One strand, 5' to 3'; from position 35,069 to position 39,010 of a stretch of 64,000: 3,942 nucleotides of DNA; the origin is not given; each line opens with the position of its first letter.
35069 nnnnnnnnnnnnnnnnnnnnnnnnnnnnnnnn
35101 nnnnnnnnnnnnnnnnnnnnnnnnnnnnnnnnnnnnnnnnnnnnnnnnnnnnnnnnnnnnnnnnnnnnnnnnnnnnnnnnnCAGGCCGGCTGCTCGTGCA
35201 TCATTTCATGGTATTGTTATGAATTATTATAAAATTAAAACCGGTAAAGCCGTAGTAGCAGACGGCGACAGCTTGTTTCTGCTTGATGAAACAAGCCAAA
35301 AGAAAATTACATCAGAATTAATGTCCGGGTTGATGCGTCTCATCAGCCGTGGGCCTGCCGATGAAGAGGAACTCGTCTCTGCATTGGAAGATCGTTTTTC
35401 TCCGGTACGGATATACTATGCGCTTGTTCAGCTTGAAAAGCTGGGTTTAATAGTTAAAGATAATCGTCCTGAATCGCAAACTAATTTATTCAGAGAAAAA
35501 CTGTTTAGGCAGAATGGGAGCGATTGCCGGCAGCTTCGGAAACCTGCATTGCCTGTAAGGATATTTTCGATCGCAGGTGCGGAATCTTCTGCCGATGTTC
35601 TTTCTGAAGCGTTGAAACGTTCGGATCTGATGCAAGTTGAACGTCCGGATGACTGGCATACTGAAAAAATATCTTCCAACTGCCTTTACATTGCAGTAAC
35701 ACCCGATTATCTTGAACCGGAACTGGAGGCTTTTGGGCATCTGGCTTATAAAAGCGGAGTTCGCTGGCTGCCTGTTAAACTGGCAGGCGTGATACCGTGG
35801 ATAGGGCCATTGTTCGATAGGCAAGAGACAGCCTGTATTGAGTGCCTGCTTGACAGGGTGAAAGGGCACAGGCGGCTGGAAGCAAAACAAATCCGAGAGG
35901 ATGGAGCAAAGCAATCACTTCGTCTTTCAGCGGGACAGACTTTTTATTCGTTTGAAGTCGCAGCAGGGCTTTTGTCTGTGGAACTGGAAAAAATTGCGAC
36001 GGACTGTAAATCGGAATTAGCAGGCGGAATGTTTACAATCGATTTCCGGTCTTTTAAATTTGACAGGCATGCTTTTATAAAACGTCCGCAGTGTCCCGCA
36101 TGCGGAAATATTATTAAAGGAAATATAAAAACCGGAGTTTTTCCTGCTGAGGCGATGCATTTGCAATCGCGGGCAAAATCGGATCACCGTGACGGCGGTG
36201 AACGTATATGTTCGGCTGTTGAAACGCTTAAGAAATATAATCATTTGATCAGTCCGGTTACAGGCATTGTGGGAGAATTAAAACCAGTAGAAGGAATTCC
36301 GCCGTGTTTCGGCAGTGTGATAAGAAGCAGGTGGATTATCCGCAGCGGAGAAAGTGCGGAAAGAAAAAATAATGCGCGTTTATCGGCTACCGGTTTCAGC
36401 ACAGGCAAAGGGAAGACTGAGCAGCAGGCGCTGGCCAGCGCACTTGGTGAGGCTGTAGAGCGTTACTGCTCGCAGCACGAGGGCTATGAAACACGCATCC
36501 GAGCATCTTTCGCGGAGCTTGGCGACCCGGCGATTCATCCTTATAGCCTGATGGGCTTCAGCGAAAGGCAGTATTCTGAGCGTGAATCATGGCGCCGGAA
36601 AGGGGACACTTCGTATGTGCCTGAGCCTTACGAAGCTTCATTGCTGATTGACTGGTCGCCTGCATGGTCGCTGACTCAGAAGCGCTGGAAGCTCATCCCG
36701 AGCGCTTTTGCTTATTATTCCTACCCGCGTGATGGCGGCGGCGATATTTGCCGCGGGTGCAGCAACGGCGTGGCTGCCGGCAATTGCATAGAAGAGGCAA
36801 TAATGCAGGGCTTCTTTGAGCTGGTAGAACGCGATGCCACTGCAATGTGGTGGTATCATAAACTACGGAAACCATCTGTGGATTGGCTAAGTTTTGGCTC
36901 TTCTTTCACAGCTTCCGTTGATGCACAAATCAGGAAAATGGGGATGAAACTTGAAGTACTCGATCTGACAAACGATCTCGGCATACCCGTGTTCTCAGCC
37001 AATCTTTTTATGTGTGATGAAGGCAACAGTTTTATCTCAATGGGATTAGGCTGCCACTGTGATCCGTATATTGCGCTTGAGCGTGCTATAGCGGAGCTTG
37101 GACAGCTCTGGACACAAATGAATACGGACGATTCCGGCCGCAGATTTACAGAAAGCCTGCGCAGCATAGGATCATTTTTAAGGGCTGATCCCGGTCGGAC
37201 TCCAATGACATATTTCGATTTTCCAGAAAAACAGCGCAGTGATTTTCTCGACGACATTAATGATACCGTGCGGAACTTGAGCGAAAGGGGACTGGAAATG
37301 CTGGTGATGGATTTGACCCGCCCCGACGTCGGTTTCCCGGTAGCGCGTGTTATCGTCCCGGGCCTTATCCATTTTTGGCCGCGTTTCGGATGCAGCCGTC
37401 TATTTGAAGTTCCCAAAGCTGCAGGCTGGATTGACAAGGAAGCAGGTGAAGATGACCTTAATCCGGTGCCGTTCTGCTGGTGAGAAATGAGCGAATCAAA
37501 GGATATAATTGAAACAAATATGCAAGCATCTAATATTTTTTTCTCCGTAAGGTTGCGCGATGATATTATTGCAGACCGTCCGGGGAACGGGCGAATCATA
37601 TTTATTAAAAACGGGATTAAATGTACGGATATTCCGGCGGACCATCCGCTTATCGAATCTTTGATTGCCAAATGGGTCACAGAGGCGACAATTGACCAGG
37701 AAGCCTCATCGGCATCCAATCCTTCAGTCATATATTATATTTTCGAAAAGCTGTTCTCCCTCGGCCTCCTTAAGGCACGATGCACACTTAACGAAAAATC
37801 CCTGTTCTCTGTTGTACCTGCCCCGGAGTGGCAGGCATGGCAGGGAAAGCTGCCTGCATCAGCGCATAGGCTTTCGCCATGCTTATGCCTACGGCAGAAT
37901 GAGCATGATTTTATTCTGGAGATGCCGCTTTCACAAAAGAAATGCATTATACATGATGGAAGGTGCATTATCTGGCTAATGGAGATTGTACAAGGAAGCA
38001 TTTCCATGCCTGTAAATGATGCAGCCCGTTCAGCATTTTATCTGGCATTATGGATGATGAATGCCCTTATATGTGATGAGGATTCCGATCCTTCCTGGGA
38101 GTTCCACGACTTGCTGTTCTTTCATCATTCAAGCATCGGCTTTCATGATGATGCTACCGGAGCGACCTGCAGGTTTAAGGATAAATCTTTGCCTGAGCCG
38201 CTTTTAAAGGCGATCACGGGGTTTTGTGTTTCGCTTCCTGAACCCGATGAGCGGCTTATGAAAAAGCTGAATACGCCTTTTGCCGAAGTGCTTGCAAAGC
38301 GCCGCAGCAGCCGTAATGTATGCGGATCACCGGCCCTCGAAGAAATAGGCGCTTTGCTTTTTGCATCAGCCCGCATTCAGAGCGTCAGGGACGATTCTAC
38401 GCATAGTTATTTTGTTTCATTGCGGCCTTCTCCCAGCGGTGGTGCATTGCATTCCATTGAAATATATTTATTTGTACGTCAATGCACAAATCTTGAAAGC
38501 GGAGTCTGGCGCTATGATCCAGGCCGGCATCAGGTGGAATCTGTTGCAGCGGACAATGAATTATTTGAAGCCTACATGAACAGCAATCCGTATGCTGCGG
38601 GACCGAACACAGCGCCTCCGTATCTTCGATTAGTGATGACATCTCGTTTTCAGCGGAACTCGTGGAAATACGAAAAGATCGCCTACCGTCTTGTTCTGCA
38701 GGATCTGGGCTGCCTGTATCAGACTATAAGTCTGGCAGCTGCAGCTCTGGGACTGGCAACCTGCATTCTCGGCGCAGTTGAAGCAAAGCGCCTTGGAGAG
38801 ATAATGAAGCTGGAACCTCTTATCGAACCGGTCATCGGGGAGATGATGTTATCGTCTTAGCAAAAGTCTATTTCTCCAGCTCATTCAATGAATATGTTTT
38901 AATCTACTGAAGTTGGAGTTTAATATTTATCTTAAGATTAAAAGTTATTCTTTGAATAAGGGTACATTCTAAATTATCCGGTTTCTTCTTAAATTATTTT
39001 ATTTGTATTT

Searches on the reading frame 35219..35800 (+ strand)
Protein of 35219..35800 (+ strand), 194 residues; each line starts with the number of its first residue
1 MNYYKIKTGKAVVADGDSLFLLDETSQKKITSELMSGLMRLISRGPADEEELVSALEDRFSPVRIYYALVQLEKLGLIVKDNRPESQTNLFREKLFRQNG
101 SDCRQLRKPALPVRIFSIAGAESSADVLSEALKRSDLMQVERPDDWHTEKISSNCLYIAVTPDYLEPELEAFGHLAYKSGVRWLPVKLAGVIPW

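Call 37: search_protein_families(library=pfam, proteins=[window:35219-35800:+], max_evalue=10)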
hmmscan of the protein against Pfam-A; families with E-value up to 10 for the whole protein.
window:35219-35800:+ (194 aa): 3 families
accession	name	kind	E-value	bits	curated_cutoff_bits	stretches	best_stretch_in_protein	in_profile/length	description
PF21100.3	MCM_C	-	0.037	14.3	27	1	29-84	1-58/64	MCM protein C-terminal winged helix-turn-helix domain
PF21084.3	DUF4423_like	-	0.079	13.7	24.1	1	17-77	14-73/76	Winged Helix-turn-helix domain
PF03551.20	PadR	-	0.13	12.8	27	1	57-87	20-56/75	Transcriptional regulator PadR-like family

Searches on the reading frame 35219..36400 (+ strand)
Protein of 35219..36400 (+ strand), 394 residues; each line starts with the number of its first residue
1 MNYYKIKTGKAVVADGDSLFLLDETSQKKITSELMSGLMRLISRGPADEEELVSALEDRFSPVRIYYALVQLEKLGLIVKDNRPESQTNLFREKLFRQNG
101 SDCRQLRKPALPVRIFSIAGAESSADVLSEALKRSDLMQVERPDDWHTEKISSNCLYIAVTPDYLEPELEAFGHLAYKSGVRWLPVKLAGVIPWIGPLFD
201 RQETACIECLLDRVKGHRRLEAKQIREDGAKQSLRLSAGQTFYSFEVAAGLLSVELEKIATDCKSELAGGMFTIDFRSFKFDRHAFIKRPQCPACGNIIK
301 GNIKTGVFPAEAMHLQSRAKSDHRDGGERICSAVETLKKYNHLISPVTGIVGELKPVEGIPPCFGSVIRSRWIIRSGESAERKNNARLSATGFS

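Call 55: search_solved_structures(query=window:35219-36400:+, max_evalue=1, show_alignments=1)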
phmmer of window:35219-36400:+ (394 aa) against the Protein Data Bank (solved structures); distinct sequences matched with E-value up to 1: 3.
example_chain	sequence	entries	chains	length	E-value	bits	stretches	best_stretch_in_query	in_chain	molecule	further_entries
4v1t_A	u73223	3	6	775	1.7e-32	116.1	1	15-357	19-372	LYND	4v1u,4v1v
7u58_A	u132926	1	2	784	2.1e-32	115.8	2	10-245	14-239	MusD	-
4bs9_A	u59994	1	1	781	1.1e-30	110.2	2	17-232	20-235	TRUD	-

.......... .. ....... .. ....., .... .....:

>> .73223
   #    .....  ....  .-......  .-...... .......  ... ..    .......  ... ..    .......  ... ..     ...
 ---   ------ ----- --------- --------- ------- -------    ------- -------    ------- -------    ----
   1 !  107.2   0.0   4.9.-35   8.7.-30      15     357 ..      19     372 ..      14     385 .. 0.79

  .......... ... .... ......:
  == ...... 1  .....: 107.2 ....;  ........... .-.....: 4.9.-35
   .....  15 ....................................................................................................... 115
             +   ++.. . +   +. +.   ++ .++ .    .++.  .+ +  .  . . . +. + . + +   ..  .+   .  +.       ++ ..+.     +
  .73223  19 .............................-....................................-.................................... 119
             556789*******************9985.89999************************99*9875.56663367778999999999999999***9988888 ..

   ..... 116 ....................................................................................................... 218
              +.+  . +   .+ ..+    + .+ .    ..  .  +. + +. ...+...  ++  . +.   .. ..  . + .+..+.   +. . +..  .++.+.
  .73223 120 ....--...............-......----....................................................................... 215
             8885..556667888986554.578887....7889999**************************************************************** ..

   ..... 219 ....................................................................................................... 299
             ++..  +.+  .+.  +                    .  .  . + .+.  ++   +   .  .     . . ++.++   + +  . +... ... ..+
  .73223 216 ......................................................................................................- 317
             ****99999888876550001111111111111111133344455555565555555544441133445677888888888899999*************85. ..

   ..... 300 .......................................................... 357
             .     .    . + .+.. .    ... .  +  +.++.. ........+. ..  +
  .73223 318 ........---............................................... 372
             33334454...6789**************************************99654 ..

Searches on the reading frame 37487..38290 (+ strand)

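Call 72: search_protein_families(library=ncbifam, proteins=[window:37487-38290:+], max_evalue=1)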
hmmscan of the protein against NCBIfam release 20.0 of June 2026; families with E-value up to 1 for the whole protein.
window:37487-38290:+ (268 aa): 1 family
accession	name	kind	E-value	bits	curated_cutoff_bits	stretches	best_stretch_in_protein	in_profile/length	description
NF004071.0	PRK05580.2-3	equivalog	0.19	9.6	1105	1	166-214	296-342/735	primosomal protein N'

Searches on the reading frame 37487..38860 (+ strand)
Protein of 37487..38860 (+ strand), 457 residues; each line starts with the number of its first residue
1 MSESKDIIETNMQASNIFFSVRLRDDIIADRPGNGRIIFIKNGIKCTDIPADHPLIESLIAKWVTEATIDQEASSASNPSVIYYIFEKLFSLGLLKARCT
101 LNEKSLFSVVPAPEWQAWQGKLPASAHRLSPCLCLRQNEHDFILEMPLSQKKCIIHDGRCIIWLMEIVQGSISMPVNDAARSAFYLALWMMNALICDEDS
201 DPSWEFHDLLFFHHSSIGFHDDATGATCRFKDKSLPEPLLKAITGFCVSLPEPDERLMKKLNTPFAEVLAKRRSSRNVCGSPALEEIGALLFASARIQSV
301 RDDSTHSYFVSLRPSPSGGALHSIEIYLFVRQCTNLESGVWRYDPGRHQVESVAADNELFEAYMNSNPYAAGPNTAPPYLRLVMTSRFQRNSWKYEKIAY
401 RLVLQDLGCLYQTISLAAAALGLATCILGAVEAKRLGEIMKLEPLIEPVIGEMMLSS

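Call 5: search_protein_families(library=pfam, proteins=[window:37487-38860:+], max_evalue=0.01)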
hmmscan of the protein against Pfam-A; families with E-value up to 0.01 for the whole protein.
window:37487-38860:+ (457 aa): 2 families
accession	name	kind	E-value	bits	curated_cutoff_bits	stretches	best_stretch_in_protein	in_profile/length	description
PF00881.29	Nitroreductase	-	1.4e-11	45.3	23.5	1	270-449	2-160/167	Nitroreductase family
PF22767.2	ThcOx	-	1.4e-05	26.4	27.7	1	134-220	8-109/110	Cyanobactin oxidase ThcOx,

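Call 6: search_protein_families(library=ncbifam, proteins=[window:37487-38860:+], max_evalue=0.01)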
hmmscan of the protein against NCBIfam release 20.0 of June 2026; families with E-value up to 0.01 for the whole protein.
window:37487-38860:+ (457 aa): 2 families
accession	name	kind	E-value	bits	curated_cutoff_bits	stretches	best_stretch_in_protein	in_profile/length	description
TIGR03605.1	antibiot_sagB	domain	5.6e-48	162.7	78.4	1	284-456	2-172/173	SagB family peptide dehydrogenase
TIGR04511.1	SagB_rel_DH_2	exception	2e-26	92.9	240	1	260-449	169-360/380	putative peptide maturation dehydrogenase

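Call 56: search_solved_structures(query=window:37487-38860:+, max_evalue=1, show_alignments=1)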
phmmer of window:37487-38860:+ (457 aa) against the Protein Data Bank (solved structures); distinct sequences matched with E-value up to 1: 12.
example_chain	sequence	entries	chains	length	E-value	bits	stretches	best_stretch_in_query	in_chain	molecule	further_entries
5lq4_A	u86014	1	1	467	1.3e-37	132.5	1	125-455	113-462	CyaGox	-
8pz5_A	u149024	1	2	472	1.4e-37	132.5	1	125-455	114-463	SagB-type dehydrogenase domain protein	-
5lq4_B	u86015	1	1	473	1.4e-37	132.5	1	125-455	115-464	CyaGox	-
3eo7_A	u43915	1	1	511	1.5e-15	59.8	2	290-454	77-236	Putative Nitroreductase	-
6gos_C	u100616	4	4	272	2.2e-08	36.2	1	312-443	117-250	Microcin B17-processing protein McbC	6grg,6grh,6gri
8cqs_A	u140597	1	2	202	0.0035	19.1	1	249-448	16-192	Nitroreductase-like protein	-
3hj9_A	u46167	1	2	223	0.0037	19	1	235-452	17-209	Oxidoreductase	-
7ly5_B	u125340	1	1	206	0.06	15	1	316-444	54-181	BmdC, oxidase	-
4dn2_A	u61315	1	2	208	0.15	13.7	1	341-443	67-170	Nitroreductase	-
7ly7_B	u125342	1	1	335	0.2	13.3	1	316-444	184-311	BmdC, Oxidase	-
7ly4_A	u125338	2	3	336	0.2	13.3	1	316-444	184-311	BmdC, Oxidase | BmdC, NRPS oxidase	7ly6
4g8s_A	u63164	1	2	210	0.77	11.4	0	403-447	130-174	Nitroreductase family protein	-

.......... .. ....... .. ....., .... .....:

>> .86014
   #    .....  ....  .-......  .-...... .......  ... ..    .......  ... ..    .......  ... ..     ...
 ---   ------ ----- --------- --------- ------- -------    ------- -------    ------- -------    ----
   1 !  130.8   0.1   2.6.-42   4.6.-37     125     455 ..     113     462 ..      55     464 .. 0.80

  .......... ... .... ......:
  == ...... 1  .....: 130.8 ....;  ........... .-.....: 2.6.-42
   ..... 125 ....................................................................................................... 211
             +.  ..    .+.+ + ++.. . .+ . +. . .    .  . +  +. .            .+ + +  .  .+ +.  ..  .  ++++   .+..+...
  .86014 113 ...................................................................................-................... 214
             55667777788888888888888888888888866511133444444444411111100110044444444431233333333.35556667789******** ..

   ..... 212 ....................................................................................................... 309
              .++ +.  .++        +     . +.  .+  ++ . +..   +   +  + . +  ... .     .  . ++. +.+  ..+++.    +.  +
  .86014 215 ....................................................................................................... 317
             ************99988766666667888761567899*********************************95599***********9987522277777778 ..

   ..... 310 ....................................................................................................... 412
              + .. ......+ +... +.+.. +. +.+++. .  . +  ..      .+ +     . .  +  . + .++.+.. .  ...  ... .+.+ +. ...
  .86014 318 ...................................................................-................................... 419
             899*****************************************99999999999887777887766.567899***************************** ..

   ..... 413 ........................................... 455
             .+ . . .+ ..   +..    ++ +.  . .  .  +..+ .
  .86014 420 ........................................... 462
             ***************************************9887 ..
